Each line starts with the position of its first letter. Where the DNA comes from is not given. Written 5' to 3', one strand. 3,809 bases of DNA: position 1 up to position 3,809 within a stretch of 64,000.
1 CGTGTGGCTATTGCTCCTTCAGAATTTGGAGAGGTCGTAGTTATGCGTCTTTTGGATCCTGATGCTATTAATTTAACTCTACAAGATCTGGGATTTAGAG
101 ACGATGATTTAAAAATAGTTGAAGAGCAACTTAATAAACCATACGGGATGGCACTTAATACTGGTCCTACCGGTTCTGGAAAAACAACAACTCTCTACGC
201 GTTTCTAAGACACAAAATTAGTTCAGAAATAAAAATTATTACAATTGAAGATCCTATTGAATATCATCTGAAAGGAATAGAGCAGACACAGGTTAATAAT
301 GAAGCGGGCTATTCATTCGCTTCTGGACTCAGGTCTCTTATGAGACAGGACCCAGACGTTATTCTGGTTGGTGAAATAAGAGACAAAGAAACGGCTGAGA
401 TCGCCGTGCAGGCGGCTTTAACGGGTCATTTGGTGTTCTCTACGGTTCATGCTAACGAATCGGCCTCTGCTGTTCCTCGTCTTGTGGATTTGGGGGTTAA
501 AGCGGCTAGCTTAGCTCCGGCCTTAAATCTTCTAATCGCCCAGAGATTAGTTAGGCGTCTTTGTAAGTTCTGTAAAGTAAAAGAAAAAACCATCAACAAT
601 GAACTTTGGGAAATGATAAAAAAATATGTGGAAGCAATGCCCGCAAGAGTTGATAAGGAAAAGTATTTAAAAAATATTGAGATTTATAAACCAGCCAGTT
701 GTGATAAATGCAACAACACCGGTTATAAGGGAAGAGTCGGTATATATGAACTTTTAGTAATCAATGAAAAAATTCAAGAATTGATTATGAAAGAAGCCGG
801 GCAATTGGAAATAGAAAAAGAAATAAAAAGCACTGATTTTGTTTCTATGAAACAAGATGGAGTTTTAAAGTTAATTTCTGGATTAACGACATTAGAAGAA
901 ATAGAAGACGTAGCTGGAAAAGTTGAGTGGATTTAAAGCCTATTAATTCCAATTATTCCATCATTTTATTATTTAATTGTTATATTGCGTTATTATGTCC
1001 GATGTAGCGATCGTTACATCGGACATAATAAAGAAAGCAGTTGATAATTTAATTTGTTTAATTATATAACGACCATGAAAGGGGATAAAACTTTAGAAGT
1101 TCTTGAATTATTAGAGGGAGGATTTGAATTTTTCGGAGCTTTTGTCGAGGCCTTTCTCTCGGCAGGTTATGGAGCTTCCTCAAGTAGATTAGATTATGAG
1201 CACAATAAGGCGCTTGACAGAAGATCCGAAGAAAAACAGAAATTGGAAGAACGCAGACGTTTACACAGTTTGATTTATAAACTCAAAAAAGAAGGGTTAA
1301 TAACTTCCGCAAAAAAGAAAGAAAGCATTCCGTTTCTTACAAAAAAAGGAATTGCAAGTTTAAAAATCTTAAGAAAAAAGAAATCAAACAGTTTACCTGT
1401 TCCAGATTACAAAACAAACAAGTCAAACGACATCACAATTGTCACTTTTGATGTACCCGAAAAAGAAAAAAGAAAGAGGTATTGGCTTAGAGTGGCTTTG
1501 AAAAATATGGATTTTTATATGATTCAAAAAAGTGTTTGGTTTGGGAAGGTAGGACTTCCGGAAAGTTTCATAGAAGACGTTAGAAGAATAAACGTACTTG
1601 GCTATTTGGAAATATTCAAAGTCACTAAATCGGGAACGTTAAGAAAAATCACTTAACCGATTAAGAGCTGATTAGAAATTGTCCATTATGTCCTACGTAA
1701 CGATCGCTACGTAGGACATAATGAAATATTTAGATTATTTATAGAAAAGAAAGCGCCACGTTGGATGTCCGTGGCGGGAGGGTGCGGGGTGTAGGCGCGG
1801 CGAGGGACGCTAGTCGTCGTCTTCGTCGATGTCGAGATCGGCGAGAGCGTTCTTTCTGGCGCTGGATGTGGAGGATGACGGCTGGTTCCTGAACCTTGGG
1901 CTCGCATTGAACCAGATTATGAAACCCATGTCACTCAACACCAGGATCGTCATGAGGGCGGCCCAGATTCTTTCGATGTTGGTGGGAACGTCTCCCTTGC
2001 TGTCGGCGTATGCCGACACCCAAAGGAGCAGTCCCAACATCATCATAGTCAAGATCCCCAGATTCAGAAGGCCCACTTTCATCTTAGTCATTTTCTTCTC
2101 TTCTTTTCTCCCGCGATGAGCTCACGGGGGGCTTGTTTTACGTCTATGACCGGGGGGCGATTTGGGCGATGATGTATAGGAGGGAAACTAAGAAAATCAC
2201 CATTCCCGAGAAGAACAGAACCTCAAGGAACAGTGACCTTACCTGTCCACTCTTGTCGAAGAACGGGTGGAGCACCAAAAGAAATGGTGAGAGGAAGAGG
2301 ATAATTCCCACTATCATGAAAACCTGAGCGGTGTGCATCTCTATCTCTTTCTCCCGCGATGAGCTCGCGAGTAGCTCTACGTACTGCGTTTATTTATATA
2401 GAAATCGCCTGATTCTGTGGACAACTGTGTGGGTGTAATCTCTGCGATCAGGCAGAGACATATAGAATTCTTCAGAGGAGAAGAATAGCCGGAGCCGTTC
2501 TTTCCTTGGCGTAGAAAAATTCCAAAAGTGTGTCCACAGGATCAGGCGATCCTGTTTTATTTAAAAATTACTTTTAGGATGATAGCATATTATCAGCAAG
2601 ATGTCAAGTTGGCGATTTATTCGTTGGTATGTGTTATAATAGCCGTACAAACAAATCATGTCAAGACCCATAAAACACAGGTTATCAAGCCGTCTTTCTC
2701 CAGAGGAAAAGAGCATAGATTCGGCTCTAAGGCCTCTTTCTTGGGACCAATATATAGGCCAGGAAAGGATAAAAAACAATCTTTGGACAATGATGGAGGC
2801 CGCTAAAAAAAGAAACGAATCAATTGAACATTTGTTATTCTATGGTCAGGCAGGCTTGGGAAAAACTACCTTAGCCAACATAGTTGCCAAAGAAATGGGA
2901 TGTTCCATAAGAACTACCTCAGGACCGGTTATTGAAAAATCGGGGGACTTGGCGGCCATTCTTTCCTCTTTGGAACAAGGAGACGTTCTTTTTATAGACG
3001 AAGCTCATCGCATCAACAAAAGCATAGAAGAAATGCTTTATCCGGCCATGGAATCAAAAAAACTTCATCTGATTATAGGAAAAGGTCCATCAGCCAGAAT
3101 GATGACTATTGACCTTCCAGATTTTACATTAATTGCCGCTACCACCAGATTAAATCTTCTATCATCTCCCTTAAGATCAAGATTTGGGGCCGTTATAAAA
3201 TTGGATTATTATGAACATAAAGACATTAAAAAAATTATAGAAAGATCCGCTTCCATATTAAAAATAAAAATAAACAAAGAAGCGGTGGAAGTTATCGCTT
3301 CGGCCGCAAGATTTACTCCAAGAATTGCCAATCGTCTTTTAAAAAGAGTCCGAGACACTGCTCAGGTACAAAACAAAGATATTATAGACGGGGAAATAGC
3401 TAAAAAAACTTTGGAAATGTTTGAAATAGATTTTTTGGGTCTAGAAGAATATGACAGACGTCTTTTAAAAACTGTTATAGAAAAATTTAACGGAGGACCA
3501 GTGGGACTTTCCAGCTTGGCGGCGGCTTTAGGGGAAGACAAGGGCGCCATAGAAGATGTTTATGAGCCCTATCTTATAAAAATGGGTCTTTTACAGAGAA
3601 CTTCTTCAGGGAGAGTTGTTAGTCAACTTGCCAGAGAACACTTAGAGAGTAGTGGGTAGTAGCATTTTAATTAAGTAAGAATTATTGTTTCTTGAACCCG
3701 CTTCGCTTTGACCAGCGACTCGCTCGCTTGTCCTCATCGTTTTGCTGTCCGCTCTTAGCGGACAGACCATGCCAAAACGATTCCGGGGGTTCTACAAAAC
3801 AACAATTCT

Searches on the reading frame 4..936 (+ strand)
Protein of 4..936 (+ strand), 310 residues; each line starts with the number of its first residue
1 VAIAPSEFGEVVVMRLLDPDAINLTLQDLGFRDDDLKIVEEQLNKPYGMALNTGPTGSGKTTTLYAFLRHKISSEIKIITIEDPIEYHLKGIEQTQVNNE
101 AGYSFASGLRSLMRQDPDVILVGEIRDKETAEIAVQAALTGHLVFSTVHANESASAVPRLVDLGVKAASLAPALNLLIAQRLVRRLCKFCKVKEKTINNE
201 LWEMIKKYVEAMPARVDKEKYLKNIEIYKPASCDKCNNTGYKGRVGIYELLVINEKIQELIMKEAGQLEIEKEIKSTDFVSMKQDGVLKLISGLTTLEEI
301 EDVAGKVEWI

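Call 57: search_protein_families(library=pfam, proteins=[window:4-936:+], max_evalue=0.01)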
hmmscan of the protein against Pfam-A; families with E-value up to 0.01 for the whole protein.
window:4-936:+ (310 aa): 3 families
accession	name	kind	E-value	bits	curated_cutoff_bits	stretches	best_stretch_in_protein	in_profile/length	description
PF00437.27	T2SSE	-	2.3e-99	333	24.9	1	4-300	99-368/370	Type II/IV secretion system protein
PF13173.12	AAA_14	-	0.0079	16.6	27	0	53-93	8-49/129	AAA domain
PF20720.3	nSTAND3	-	0.0093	16.1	27.2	0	47-86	17-56/155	Novel STAND NTPase 3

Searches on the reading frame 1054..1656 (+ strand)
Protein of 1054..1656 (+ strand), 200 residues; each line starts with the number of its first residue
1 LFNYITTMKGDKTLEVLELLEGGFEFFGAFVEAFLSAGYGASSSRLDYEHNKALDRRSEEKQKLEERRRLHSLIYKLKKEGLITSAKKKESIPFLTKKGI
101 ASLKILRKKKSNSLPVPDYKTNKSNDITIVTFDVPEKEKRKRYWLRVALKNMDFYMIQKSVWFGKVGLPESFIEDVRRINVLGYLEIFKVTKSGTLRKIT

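Call 57: search_protein_families(library=pfam, proteins=[window:1054-1656:+], max_evalue=0.01)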
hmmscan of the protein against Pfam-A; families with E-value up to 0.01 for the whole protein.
window:1054-1656:+ (200 aa): 2 families
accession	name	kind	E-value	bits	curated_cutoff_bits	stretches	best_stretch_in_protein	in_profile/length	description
PF20803.2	PaaX_M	-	5.2e-10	39.7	24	1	129-194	10-75/83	PaaX protein central Cas2-like domain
PF09827.14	CRISPR_Cas2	-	4.6e-06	27.2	23.8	1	129-166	4-38/74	CRISPR associated protein Cas2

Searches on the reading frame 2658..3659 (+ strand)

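Call 57: search_protein_families(library=pfam, proteins=[window:2658-3659:+], max_evalue=0.01)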
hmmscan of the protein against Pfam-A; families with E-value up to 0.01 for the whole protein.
window:2658-3659:+ (333 aa): 18 families
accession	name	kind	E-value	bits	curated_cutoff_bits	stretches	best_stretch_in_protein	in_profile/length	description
PF05496.18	RuvB_N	-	1.5e-68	230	27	1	24-182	1-159/159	Holliday junction DNA helicase RuvB P-loop domain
PF17864.7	AAA_lid_4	-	2.9e-26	91.4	27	1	185-258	1-74/74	RuvB AAA lid domain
PF05491.19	RuvB_C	-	4.1e-23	81.6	24.7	1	260-330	2-72/72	RuvB C-terminal winged helix domain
PF00004.35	AAA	-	1.7e-19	71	21.2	1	59-183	1-130/131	ATPase family associated with various cellular activities (AAA)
PF07728.20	AAA_5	-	2.7e-09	37.6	22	1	58-176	1-139/139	AAA domain (dynein-related subfamily)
PF00910.28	RNA_helicase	-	1.2e-05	26.1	21.5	1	60-138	2-82/105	RNA helicase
PF13177.12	DNA_pol3_delta2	-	0.00019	21.9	27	1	40-229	3-123/161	DNA polymerase III, delta subunit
PF13401.12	AAA_22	-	0.00052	20.8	27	0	58-78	7-27/130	AAA domain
PF06068.19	TIP49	-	0.00071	19.3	23.8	0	31-85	25-79/347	TIP49 P-loop domain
PF01078.27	Mg_chelatase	-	0.00091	19.1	20.3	0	107-138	106-137/207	Magnesium chelatase, subunit ChlI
PF00931.28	NB-ARC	-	0.002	17.9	23.5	0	52-79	14-41/248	NB-ARC domain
PF00158.32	Sigma54_activat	-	0.0021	18.2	20.2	0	41-79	7-45/168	Sigma-54 interaction domain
PF05673.19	DUF815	-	0.0026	17.4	23.8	0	25-81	23-78/249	Protein of unknown function (DUF815)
PF03215.21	Rad17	-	0.0043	17.4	23.8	1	40-97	33-86/186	Rad17 P-loop domain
PF25199.1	nSTAND_NTPase5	-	0.0051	17.1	34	0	43-140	29-130/145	Novel STAND NTPase 5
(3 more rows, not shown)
